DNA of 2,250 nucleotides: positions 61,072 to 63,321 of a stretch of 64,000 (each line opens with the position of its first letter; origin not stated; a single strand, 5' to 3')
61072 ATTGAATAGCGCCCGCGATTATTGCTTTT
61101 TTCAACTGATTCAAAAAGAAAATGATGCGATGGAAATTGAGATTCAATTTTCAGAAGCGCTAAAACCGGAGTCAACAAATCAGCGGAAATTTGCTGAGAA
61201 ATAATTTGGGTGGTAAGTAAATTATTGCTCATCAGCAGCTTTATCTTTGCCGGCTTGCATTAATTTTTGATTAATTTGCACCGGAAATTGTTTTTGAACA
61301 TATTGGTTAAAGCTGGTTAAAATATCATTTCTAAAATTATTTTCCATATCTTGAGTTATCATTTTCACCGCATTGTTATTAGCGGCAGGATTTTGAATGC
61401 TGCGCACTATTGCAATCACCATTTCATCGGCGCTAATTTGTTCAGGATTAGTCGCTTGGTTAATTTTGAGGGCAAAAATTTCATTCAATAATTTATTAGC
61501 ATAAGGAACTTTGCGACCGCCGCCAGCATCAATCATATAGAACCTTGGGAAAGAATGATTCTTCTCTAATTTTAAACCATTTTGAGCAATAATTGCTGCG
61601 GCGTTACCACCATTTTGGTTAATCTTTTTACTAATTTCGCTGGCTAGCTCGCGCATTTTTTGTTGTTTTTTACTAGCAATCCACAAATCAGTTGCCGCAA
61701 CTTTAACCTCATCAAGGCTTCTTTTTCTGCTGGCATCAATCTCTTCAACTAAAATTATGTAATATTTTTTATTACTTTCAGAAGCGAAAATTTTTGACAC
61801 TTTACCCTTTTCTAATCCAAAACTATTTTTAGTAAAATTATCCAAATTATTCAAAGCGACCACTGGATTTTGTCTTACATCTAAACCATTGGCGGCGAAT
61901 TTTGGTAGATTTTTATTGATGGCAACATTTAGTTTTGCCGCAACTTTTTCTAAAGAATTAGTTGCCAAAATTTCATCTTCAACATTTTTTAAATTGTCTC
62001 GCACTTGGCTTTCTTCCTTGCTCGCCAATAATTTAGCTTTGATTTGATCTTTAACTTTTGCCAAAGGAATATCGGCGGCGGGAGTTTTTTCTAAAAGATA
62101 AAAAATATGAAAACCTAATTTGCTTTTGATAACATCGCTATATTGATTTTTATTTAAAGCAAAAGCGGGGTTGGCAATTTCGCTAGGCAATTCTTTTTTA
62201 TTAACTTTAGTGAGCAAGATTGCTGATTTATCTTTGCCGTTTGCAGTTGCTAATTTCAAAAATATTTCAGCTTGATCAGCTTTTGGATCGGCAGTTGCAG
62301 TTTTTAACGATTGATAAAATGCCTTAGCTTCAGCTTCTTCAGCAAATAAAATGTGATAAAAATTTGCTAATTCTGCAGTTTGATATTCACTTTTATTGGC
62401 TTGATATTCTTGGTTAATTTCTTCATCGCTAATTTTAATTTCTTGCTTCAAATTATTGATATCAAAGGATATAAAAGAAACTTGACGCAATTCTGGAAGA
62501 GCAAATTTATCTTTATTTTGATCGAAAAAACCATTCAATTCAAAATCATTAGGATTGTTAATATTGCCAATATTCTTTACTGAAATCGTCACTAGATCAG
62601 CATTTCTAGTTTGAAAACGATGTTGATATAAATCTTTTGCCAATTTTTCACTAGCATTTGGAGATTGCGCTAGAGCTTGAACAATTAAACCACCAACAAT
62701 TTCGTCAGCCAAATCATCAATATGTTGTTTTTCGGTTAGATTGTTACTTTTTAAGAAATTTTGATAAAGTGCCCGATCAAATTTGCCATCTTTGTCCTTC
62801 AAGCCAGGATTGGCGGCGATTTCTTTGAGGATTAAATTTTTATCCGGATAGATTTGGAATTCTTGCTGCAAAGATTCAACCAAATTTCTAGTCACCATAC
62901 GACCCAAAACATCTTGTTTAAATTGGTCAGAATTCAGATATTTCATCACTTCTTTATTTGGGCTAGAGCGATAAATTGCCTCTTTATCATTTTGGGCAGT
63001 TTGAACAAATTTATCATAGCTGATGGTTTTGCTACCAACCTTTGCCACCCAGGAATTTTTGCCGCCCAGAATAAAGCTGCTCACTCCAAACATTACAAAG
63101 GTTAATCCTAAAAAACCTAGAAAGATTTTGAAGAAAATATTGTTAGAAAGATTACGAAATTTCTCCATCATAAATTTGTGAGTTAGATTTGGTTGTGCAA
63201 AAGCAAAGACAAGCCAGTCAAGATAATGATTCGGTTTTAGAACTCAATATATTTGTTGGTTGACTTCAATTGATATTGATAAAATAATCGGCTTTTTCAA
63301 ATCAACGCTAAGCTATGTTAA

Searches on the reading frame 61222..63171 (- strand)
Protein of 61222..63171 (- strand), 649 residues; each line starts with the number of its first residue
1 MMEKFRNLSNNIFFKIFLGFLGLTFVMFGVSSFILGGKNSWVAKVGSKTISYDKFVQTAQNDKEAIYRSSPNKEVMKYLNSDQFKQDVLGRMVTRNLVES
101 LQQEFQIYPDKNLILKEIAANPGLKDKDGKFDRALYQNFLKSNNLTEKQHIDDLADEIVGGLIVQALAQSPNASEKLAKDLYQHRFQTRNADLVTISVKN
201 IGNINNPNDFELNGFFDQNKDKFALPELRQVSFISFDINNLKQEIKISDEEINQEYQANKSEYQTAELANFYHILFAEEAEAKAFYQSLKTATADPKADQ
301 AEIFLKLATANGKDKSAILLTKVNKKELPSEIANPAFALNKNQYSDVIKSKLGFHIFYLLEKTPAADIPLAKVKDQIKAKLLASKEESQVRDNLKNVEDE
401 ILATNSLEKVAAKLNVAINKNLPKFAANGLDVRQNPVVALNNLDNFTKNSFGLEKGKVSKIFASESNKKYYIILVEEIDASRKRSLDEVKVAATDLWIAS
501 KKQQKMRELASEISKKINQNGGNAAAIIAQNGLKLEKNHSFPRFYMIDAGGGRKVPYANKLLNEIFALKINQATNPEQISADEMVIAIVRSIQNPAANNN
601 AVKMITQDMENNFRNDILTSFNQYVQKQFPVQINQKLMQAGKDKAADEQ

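Call 34: search_protein_families(library=pfam, proteins=[window:61222-63171:-], max_evalue=0.00001)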
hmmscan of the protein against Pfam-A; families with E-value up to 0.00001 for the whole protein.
window:61222-63171:- (649 aa): 4 families
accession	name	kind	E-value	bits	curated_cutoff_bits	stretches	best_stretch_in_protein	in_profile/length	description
PF13624.11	SurA_N_3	-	1.1e-29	103.8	27.2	1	1-159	1-157/162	SurA-like N-terminal domain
PF13145.12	Rotamase_2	-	5.7e-29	101.8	27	1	247-375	1-121/121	PPIC-type PPIASE domain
PF13623.11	SurA_N_2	-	1.5e-17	64.2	28.5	1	2-140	1-145/145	SurA-like N-terminal domain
PF00639.27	Rotamase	-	8.6e-11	43.1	21.7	1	273-359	1-95/97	PPIC-type PPIASE domain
